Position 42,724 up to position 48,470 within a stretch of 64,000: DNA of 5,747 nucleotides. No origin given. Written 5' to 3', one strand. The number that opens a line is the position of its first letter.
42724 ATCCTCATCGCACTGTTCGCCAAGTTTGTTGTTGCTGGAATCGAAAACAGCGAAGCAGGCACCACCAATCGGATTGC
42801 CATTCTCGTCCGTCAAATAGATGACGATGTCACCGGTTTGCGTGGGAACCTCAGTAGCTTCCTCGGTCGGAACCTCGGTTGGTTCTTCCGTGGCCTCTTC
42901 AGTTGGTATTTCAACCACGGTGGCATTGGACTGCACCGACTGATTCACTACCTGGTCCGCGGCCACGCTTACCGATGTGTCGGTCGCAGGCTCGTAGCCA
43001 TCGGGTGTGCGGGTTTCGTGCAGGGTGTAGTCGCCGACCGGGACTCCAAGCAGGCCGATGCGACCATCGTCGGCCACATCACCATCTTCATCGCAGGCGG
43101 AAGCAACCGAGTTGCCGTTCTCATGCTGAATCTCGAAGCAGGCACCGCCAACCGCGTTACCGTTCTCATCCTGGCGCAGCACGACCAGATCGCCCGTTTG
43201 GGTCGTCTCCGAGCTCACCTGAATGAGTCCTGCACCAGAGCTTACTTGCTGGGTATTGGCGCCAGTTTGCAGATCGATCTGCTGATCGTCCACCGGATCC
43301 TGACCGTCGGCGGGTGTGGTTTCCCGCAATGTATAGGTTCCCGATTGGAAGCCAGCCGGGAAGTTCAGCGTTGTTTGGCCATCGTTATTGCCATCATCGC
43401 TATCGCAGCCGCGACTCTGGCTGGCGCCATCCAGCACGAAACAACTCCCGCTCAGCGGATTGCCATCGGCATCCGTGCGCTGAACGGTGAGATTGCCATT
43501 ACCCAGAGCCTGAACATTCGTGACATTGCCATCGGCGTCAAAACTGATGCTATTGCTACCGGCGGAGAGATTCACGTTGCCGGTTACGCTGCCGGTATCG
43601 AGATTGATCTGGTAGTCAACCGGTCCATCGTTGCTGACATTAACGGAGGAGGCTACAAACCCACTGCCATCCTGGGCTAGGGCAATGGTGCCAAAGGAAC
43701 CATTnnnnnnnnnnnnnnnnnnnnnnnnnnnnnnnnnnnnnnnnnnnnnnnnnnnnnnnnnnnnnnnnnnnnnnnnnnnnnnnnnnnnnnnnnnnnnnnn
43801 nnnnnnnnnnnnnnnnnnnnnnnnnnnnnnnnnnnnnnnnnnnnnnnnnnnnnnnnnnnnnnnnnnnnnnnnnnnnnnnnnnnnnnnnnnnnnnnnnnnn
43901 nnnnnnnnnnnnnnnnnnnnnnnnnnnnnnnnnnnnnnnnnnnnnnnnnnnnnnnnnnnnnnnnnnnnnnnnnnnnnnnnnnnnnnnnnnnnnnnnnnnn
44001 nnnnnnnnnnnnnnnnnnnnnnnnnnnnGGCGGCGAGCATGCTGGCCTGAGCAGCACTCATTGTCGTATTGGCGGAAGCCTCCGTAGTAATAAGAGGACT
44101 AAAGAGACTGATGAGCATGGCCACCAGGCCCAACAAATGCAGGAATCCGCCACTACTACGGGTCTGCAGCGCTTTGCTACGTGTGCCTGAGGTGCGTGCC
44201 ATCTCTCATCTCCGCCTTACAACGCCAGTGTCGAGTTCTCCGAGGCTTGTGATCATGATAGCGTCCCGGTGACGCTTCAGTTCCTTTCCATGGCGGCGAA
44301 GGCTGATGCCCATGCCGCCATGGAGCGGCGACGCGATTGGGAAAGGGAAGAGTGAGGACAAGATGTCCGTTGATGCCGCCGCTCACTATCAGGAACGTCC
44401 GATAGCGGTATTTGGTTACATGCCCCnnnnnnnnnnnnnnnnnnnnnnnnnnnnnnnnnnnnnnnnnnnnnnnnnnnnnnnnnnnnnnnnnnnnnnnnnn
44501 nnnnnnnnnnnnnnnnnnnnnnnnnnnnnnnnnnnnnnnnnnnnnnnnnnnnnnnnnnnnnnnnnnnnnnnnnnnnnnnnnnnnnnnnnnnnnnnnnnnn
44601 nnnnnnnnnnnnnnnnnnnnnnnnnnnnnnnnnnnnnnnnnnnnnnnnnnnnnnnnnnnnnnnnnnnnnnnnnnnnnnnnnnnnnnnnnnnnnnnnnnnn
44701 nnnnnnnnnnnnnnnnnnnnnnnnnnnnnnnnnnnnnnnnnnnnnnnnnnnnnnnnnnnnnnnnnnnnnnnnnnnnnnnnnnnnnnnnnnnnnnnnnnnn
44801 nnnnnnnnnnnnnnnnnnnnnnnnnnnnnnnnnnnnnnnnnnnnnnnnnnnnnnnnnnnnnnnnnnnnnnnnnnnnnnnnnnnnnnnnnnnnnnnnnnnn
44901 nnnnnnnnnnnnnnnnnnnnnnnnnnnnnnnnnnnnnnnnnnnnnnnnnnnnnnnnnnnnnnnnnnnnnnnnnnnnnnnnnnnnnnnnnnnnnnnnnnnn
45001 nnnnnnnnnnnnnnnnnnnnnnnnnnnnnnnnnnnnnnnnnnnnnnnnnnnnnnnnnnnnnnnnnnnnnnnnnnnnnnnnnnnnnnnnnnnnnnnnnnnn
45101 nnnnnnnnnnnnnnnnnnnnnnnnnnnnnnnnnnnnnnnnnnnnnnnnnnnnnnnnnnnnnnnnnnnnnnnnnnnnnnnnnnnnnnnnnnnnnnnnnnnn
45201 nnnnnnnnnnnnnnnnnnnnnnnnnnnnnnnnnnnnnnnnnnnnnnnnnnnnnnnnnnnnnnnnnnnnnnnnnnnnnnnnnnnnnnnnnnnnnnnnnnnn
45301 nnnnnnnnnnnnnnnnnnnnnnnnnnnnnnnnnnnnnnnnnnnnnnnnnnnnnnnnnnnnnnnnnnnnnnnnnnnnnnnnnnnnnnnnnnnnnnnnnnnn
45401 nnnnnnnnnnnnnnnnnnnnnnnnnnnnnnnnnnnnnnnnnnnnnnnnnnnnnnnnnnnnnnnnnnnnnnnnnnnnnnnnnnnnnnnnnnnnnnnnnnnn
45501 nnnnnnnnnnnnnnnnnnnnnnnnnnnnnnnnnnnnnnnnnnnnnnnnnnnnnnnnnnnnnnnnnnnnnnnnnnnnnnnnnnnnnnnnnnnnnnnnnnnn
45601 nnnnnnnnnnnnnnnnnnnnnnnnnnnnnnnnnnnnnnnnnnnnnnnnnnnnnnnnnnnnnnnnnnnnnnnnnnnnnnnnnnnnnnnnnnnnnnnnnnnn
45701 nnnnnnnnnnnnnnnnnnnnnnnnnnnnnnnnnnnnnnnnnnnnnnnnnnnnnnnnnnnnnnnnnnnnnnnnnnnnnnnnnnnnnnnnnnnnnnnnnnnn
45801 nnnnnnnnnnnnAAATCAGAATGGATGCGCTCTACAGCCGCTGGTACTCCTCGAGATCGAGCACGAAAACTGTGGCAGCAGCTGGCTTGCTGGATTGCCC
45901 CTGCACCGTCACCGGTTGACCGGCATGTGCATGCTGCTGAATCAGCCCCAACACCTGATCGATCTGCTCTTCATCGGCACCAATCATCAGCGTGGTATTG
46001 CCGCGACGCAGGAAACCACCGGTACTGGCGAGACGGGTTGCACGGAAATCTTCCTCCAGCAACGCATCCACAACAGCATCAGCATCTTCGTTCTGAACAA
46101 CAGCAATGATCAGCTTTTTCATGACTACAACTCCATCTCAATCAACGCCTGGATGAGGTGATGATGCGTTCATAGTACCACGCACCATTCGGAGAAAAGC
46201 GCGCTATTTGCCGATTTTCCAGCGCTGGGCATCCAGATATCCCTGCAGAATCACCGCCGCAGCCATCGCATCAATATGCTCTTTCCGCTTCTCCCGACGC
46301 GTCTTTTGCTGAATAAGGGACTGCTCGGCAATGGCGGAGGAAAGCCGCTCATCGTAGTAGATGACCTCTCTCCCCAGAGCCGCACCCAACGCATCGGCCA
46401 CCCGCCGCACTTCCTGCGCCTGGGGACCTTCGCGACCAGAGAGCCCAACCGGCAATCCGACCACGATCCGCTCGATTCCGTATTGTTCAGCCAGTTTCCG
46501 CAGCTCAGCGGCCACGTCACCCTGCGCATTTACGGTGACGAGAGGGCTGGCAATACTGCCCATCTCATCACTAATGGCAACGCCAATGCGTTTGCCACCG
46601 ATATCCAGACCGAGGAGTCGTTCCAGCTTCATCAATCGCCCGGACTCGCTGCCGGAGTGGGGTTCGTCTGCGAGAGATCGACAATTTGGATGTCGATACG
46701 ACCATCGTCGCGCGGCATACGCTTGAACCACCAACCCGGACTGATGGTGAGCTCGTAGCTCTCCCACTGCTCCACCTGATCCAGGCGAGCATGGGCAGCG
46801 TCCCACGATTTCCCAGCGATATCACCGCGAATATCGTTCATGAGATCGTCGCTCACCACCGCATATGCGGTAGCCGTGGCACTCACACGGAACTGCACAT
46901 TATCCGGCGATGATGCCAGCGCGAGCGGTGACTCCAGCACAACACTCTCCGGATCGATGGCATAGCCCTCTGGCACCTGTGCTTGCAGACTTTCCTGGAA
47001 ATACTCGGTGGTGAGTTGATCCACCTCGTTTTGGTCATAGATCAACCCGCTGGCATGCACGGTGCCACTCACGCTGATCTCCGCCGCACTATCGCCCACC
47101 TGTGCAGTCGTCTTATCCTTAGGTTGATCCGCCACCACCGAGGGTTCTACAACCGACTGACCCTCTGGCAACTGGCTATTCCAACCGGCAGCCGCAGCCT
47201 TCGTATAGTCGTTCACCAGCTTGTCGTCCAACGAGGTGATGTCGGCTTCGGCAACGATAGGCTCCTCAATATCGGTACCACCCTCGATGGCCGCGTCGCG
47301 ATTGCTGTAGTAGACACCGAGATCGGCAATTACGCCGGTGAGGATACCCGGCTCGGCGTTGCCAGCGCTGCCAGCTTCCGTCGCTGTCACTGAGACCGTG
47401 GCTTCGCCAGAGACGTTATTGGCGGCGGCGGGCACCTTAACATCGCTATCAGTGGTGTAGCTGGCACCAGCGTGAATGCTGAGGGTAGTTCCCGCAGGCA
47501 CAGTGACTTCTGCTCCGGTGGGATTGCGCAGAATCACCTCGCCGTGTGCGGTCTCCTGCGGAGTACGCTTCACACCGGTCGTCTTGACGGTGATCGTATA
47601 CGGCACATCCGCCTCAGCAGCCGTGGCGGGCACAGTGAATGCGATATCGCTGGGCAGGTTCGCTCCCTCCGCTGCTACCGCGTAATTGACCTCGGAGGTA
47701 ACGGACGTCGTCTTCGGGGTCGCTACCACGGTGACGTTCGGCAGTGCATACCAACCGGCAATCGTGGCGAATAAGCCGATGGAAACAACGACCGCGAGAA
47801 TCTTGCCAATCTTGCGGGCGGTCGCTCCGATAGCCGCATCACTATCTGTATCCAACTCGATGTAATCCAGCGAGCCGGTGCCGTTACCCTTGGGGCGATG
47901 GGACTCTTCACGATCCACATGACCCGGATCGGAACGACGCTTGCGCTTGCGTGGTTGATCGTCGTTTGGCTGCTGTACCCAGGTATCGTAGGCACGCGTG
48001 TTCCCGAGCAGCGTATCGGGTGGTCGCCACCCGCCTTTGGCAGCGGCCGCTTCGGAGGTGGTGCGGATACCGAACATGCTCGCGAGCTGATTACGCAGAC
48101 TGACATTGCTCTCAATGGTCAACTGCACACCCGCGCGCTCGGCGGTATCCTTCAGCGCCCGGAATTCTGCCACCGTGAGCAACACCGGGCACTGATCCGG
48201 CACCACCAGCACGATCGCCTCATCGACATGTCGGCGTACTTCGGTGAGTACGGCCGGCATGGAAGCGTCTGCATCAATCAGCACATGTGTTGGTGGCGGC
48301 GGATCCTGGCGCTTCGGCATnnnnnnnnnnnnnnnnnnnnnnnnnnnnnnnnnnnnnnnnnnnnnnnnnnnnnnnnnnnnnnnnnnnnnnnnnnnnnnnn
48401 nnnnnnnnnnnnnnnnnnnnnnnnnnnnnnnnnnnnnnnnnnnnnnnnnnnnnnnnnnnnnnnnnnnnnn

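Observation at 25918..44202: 18-kb cell-surface island: three PNTGSG-signal giants plus wall-remodelling enzymes, but no sortase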

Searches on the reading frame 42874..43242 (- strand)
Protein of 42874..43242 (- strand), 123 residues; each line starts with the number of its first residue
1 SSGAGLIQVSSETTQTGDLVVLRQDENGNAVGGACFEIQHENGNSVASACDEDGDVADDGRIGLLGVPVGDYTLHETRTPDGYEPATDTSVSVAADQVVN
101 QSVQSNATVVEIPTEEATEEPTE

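Call 62: search_solved_structures(query=window:42874-43242:-, max_evalue=0.01, show_alignments=4)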
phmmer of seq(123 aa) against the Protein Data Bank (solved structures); distinct sequences matched with E-value up to 0.01: 31.
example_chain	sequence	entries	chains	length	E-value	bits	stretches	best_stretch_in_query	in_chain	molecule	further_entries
3kpt_A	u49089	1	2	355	2.5e-11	46.8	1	24-109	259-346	Collagen adhesion protein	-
3rkp_A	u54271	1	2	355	2.6e-11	46.8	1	24-109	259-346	Collagen adhesion protein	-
2ww8_A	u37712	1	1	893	3.6e-10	43.1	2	12-110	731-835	CELL WALL SURFACE ANCHOR FAMILY PROTEIN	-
6fwv_A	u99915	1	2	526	1.9e-08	37.5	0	15-84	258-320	Collagen Adhesion protein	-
4mli_A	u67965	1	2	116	4.5e-06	29.9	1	19-95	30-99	Fibronectin binding protein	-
9oj3_A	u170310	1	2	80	9.3e-06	28.9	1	22-97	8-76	Fibronectin binding protein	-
8jx2_A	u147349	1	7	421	9.6e-06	28.9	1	18-99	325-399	alpha hemolysin fused with spy-catcher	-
8jx3_A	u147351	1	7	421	9.6e-06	28.8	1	18-99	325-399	alpha hemolysin fused with spy-catcher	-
4mls_A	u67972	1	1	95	9.8e-06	28.8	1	22-95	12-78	Fibronectin binding protein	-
9fgq_D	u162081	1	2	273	2.1e-05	27.7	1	18-108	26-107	Histone H2B type 1-B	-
2x5p_A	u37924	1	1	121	2.8e-05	27.3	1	19-96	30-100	FIBRONECTIN BINDING PROTEIN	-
7b3y_B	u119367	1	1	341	5.2e-05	26.5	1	18-99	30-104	Fibronectin binding protein,2-dehydro-3-deoxyphosphogluconate aldolase/4-hydroxy-2-oxoglut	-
8qcf_L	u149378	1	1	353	9.4e-05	25.7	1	20-95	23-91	Superkiller protein 7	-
9fo3_A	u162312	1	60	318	0.00012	25.3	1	22-95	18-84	CAP255 gp140 SpyTag-SpyCatcher mi3,2-dehydro-3-deoxyphosphogluconate aldolase/4-hydroxy-2-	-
9ocg_A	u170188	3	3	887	0.00021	24.6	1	18-99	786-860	Antigen peptide transporter 1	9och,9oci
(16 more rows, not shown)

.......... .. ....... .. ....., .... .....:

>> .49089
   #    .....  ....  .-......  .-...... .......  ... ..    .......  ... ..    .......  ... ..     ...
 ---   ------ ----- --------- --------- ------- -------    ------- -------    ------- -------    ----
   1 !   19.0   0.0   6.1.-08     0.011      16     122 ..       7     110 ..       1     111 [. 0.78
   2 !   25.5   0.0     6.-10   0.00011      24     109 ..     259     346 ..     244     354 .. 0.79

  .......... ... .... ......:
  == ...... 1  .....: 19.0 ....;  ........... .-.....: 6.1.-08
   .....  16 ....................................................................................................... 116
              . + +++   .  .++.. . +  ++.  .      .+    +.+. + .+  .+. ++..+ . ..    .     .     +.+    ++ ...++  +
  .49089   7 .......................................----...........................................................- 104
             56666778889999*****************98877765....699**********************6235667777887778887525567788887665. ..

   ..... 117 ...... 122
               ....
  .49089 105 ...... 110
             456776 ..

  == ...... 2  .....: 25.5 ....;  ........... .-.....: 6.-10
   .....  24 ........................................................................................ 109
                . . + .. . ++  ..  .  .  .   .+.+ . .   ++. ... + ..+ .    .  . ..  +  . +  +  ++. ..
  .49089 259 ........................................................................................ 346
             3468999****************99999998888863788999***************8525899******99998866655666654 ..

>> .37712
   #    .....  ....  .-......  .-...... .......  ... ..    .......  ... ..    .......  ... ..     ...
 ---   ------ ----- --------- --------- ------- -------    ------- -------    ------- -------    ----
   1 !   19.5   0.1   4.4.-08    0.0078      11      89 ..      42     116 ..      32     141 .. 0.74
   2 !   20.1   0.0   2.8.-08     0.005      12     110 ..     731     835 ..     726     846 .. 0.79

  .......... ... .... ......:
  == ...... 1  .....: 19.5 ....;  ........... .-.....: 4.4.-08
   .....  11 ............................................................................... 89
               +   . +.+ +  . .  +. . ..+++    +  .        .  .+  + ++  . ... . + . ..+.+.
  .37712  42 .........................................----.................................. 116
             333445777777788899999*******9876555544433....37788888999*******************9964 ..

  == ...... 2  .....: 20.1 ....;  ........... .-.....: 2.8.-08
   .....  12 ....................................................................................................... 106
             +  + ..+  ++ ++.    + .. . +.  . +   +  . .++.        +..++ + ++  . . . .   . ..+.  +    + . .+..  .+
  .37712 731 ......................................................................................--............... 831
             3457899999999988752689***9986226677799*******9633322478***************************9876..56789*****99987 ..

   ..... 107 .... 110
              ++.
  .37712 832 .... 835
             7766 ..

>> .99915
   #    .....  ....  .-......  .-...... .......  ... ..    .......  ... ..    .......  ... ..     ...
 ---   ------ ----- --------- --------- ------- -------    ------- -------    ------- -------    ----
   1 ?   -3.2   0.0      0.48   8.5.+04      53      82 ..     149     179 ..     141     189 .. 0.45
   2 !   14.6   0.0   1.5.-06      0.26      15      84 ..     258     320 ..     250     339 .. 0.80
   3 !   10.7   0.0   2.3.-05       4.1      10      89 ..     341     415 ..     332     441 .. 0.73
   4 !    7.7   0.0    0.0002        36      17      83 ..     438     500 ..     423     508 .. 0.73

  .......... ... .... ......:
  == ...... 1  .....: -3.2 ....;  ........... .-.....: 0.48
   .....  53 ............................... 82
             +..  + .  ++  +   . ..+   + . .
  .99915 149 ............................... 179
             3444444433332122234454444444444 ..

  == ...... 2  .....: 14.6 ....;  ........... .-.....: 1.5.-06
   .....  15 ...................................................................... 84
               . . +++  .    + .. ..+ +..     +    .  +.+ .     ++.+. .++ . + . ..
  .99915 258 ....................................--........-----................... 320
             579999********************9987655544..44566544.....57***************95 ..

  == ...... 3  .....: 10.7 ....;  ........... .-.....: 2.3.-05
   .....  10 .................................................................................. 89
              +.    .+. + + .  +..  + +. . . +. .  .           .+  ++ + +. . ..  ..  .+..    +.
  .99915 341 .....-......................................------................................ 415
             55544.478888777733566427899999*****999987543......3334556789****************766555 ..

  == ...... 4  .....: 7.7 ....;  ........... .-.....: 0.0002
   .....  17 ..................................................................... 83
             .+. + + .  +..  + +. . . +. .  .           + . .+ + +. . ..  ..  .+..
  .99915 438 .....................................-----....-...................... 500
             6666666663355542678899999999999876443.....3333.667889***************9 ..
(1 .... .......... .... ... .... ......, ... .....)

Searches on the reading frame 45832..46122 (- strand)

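Call 18: search_protein_families(library=pfam, proteins=[window:45832-46122:-], max_evalue=0.01)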
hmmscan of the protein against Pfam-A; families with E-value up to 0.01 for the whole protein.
window:45832-46122:- (96 aa): 2 families
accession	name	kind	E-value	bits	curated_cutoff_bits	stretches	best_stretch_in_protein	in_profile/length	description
PF06153.16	CdAMP_rec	-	7.4e-27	94.2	27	1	3-73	2-72/109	Cyclic-di-AMP receptor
PF00543.27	P-II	-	0.00026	21.7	25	1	3-95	2-97/102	Nitrogen regulatory protein P-II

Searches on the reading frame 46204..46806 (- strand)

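Call 18: search_protein_families(library=pfam, proteins=[window:46204-46806:-], max_evalue=0.01)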
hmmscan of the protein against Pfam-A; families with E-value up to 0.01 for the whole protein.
window:46204-46806:- (200 aa): 1 family
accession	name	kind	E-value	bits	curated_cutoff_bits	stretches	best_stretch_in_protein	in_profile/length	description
PF03652.20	RuvX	-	7e-41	140.2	29.2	1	63-192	2-133/134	Holliday junction resolvase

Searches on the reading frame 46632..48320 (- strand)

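Call 18: search_protein_families(library=pfam, proteins=[window:46632-48320:-], max_evalue=0.01)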
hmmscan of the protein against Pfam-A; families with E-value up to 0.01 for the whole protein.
window:46632-48320:- (562 aa): 2 families
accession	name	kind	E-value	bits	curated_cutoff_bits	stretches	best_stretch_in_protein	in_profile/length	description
PF04865.19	Baseplate_J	-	5.9e-11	42.6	21.1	1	247-353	11-114/255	Baseplate J-like protein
PF21110.3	GlxA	-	0.008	17.3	27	0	259-316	3-61/105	GlxA beta barrel domain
